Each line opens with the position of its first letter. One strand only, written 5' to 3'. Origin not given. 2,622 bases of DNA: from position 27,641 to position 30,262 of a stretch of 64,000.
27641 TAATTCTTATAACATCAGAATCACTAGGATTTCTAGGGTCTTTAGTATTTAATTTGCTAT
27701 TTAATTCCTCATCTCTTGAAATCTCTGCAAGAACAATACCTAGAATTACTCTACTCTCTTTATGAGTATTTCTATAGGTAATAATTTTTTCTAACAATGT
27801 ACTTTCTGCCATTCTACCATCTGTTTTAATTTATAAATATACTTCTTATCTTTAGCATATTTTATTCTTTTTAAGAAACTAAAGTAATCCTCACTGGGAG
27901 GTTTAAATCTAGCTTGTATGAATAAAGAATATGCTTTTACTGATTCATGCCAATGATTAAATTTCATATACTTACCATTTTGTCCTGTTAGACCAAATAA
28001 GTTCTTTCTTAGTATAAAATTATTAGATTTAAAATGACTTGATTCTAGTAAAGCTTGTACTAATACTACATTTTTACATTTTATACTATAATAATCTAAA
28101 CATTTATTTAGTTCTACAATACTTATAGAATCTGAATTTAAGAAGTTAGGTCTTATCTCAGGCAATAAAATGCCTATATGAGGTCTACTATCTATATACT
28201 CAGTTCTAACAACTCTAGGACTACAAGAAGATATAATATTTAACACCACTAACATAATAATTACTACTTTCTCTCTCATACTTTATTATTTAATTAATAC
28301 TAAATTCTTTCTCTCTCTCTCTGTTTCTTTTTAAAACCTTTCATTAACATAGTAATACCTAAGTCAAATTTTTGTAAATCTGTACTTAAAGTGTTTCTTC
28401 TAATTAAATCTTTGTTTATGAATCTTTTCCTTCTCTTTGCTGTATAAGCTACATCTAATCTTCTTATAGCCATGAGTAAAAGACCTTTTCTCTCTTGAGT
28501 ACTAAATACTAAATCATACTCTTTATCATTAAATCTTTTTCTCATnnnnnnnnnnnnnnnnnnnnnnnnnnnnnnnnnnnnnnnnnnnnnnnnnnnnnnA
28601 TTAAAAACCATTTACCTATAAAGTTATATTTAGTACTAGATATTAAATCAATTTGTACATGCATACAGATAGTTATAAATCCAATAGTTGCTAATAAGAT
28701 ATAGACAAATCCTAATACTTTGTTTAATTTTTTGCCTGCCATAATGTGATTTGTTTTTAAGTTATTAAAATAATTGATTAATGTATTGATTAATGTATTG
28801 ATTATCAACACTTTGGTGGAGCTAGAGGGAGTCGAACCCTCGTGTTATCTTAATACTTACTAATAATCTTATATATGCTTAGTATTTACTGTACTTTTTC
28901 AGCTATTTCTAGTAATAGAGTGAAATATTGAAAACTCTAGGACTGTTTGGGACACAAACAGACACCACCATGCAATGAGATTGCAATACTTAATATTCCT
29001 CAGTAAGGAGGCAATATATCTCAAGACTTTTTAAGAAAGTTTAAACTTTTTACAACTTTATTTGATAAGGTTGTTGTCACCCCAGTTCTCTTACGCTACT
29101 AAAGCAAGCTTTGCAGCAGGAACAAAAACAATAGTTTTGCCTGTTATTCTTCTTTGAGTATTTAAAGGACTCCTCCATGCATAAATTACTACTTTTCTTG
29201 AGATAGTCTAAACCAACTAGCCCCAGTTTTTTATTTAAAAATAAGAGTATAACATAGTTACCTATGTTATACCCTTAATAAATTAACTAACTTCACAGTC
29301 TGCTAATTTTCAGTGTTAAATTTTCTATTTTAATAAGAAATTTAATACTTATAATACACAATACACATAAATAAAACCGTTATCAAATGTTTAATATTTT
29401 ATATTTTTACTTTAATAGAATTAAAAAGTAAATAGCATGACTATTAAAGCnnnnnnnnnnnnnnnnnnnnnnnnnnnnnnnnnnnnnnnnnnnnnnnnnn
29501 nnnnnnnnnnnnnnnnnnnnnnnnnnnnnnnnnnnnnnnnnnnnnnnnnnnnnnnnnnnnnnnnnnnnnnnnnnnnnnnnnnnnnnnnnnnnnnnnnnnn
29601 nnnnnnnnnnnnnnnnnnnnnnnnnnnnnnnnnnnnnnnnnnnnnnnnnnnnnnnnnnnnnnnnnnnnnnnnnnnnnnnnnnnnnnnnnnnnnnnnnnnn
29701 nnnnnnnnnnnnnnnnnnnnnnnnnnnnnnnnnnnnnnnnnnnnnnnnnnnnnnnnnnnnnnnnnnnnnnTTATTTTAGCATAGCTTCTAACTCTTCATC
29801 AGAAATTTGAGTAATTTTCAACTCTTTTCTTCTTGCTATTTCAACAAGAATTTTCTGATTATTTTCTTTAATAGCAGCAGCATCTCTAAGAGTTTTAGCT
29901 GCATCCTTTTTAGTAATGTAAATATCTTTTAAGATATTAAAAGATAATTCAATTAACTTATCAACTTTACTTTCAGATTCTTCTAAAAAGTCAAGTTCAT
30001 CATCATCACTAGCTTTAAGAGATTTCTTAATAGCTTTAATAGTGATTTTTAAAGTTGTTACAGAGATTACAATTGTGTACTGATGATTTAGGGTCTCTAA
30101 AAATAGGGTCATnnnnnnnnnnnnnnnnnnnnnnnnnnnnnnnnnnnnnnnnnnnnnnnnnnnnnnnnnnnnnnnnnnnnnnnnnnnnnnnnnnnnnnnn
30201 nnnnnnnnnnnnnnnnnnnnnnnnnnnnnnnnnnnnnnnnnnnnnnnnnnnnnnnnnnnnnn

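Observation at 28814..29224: Complete tmRNA-like gene on the phage with a non-canonical tag reading frame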

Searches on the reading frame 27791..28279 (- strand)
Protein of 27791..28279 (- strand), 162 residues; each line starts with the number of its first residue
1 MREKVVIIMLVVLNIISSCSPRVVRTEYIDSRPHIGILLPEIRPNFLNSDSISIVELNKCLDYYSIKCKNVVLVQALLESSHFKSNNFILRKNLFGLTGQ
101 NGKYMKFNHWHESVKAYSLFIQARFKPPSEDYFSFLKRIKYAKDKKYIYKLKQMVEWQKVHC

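Call 11: search_protein_families(library=phrogs, proteins=[window:27791-28279:-], max_evalue=0.001)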
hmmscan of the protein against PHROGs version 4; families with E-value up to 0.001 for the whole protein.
window:27791-28279:- (162 aa): 0 families

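Call 35: find_encoding_contigs(protein=window:27791-28279:-, flank=10000, max_places=10)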
Protein window:27791-28279:- (162 aa): 22 contigs read that carry it; 10 places shown.
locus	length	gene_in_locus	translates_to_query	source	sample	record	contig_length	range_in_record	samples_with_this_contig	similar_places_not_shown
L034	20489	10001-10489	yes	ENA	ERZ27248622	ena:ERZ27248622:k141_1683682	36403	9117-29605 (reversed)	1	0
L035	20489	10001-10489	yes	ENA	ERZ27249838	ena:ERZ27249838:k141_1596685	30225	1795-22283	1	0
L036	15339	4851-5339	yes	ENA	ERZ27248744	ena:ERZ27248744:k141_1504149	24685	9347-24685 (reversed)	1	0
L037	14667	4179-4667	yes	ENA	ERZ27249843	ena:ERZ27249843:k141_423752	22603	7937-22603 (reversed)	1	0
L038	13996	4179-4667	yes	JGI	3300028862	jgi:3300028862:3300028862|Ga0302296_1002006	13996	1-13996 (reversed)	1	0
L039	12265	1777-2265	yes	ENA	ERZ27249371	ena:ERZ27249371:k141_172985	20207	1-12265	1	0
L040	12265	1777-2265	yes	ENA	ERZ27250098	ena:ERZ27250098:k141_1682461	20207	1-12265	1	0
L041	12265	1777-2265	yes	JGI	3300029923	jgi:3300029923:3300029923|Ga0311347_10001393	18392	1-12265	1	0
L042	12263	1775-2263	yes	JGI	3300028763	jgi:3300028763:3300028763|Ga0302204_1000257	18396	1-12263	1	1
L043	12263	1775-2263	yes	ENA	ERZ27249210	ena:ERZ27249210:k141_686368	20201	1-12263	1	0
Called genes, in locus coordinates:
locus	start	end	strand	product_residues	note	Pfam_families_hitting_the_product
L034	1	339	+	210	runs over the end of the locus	-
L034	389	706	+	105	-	-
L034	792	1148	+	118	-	-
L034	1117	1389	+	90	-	-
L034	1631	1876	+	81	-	-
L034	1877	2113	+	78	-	-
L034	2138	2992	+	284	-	PF01145:Band_7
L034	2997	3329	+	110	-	-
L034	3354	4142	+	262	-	-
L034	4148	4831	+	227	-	PF00092:VWA (faint)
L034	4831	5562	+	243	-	PF13672:PP2C_2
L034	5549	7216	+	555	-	PF00069:Pkinase (weak)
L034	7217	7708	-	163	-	-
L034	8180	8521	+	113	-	-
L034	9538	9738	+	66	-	-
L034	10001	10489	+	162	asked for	PF01832:Glucosaminidase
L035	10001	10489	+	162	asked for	PF01832:Glucosaminidase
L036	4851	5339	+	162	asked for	PF01832:Glucosaminidase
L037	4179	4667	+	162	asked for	PF01832:Glucosaminidase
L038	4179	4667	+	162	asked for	PF01832:Glucosaminidase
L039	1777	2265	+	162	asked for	PF01832:Glucosaminidase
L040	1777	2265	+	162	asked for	PF01832:Glucosaminidase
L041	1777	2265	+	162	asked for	PF01832:Glucosaminidase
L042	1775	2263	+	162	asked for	PF01832:Glucosaminidase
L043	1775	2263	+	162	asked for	PF01832:Glucosaminidase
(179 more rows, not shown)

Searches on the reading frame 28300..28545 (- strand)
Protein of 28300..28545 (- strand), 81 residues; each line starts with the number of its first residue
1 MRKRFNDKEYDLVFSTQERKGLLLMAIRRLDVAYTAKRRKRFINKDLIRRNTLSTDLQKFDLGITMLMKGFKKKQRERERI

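Call 11: search_protein_families(library=phrogs, proteins=[window:28300-28545:-], max_evalue=0.001)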
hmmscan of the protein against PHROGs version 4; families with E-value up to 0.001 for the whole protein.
window:28300-28545:- (81 aa): 0 families

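Call 34: find_encoding_contigs(protein=window:28300-28545:-, flank=10000, max_places=10)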
Protein window:28300-28545:- (81 aa): 22 contigs read that carry it; 10 places shown.
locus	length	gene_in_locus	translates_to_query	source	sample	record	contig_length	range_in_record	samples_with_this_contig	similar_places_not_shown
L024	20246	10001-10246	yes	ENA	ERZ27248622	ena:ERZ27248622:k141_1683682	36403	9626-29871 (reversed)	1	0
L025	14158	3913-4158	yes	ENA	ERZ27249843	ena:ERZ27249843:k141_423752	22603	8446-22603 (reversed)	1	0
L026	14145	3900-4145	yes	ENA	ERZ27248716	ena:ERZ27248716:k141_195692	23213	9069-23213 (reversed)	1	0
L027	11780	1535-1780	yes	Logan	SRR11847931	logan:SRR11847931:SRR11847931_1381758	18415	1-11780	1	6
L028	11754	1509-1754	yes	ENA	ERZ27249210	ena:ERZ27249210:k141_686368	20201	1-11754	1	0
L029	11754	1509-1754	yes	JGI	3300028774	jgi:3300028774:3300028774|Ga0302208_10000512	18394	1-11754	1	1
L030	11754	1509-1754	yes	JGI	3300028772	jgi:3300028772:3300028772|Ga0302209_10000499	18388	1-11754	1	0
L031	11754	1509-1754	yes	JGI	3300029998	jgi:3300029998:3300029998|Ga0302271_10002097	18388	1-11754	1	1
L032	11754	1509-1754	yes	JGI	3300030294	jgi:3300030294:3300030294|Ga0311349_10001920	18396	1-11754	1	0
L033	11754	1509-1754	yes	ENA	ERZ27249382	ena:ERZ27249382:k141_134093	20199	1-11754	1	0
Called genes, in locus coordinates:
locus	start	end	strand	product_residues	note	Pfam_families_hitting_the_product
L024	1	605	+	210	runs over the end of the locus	-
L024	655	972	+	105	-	-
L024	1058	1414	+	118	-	-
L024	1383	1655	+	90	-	-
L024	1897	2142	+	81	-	-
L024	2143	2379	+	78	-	-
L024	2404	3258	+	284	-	PF01145:Band_7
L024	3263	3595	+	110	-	-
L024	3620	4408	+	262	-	-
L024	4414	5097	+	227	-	PF00092:VWA (faint)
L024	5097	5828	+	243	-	PF13672:PP2C_2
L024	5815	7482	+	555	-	PF00069:Pkinase (weak)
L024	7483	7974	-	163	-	-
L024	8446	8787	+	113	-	-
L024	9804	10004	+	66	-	-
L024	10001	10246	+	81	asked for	-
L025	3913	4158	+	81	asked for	-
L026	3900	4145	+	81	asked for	-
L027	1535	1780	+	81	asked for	-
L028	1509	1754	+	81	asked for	-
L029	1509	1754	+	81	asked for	-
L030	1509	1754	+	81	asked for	-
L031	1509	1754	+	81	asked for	-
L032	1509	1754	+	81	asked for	-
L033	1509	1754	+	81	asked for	-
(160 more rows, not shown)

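Call 87: search_protein_families(library=pfam, proteins=[window:28300-28545:-], max_evalue=0.01)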
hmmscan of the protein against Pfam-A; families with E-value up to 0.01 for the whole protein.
window:28300-28545:- (81 aa): 0 families

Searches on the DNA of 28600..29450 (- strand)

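Call 4: search_rna_families(source=window, start=28600, end=29450, threshold=evalue, max_evalue=10, show_alignments=4)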
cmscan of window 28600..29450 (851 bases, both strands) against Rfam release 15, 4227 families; matches with E-value up to 10: 6.
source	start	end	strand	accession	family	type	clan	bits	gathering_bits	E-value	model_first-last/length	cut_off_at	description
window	28814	29224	-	RF00023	tmRNA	Gene;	CL00001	46.2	47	5e-17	1-374/374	no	transfer-messenger RNA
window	29091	29254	-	RF04321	tmRNA_permuted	Gene;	-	21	47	0.044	1-213/213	no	permuted transfer-messenger RNA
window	28817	28863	+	RF04351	Plastid-psbl-rps4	Cis-reg;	-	19.5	68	0.28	1-53/53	no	Plastid-psbl-rps4 3UTR RNA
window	28816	28889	+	RF04354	Plastid-ycf2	Cis-reg;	-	18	65.7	0.88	1-75/75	no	Plastid-ycf2 5UTR RNA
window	28992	29078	-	RF00335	snoZ13_snr52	Gene; snRNA; snoRNA; CD-box;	-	17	47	5.1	1-101/101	no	Small nucleolar RNA Z13/snr52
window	28799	28866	-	RF00233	Tymo_tRNA-like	Cis-reg;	-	14.1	40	3.4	1-84/84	no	Tymovirus/Pomovirus/Furovirus tRNA-like 3' UTR element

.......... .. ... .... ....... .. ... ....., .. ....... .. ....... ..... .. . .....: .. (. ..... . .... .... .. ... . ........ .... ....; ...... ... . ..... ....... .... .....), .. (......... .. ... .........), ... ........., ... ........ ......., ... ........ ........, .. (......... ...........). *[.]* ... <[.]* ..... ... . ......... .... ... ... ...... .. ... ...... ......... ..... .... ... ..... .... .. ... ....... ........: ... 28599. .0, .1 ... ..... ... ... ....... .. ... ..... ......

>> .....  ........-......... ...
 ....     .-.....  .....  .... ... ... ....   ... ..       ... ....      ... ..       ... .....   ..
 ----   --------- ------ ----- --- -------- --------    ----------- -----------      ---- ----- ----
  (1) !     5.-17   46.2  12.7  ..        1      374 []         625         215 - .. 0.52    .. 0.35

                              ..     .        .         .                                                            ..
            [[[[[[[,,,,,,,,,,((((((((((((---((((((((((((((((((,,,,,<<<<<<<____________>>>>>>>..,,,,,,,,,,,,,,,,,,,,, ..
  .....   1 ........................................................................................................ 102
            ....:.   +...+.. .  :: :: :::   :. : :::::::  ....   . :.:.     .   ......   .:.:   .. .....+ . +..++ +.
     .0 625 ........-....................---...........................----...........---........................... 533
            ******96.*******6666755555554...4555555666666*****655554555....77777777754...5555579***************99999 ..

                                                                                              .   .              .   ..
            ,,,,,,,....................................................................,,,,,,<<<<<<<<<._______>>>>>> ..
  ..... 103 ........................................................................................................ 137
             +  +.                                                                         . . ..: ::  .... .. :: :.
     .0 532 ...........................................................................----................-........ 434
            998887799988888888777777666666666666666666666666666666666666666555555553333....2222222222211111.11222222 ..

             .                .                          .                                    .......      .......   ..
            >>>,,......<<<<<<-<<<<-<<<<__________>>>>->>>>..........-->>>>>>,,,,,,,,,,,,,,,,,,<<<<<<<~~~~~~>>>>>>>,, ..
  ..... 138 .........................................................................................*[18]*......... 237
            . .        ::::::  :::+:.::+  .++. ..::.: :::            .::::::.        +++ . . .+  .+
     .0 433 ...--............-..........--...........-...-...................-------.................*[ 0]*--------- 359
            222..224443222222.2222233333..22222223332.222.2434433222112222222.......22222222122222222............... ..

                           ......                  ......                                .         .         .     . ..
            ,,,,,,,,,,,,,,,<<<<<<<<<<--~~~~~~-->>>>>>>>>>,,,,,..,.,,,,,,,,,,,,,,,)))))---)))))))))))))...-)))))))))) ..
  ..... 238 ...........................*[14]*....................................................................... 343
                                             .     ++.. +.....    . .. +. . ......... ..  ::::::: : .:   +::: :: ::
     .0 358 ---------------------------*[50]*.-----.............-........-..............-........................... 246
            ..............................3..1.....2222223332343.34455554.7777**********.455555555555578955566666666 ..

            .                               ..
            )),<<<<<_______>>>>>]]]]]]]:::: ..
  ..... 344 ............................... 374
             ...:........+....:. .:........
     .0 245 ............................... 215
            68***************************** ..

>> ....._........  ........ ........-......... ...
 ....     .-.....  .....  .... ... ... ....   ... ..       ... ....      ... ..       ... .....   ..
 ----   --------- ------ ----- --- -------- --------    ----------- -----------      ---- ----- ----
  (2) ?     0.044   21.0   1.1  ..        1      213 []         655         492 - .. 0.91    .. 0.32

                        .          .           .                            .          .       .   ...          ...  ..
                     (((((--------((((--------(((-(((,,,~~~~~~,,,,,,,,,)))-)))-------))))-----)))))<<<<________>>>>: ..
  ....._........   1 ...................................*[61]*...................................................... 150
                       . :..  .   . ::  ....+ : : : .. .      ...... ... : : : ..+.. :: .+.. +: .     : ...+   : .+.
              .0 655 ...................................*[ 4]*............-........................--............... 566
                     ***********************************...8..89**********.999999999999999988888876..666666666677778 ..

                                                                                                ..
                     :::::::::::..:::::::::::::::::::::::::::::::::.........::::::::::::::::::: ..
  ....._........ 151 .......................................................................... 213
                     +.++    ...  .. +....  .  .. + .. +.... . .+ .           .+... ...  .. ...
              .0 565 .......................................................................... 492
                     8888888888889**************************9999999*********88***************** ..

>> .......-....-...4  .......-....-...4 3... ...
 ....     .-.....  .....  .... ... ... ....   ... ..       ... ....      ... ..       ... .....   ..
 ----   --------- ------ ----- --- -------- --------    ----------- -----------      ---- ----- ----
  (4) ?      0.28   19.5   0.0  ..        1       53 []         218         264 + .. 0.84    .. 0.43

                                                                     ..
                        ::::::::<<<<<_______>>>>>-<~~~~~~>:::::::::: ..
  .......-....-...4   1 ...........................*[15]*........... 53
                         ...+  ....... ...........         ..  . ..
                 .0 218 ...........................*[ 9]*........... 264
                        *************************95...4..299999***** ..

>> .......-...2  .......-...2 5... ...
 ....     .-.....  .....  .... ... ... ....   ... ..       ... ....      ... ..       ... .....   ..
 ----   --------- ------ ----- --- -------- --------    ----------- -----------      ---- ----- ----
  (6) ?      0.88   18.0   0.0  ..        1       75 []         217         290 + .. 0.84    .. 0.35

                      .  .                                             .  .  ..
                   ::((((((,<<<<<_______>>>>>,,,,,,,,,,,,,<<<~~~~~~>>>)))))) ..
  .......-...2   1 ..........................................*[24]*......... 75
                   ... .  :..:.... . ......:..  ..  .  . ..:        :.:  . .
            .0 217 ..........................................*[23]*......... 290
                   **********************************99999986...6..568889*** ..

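Call 7: search_dna_similar(query=window:28814-29224:-, collection=phages, mode=distant, max_rows=40)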
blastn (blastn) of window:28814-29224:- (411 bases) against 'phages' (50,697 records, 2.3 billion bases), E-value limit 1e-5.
No match.

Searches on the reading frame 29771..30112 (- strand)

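Call 11: search_protein_families(library=phrogs, proteins=[window:29771-30112:-], max_evalue=0.001)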
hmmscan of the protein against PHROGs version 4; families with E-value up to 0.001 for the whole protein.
window:29771-30112:- (113 aa): 1 family
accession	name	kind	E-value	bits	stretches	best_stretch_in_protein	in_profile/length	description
phrog_2018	-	unknown function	4.9e-14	53.6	1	21-113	39-130/132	-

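Call 87: search_protein_families(library=pfam, proteins=[window:29771-30112:-], max_evalue=0.01)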
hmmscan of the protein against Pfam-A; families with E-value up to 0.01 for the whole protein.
window:29771-30112:- (113 aa): 0 families
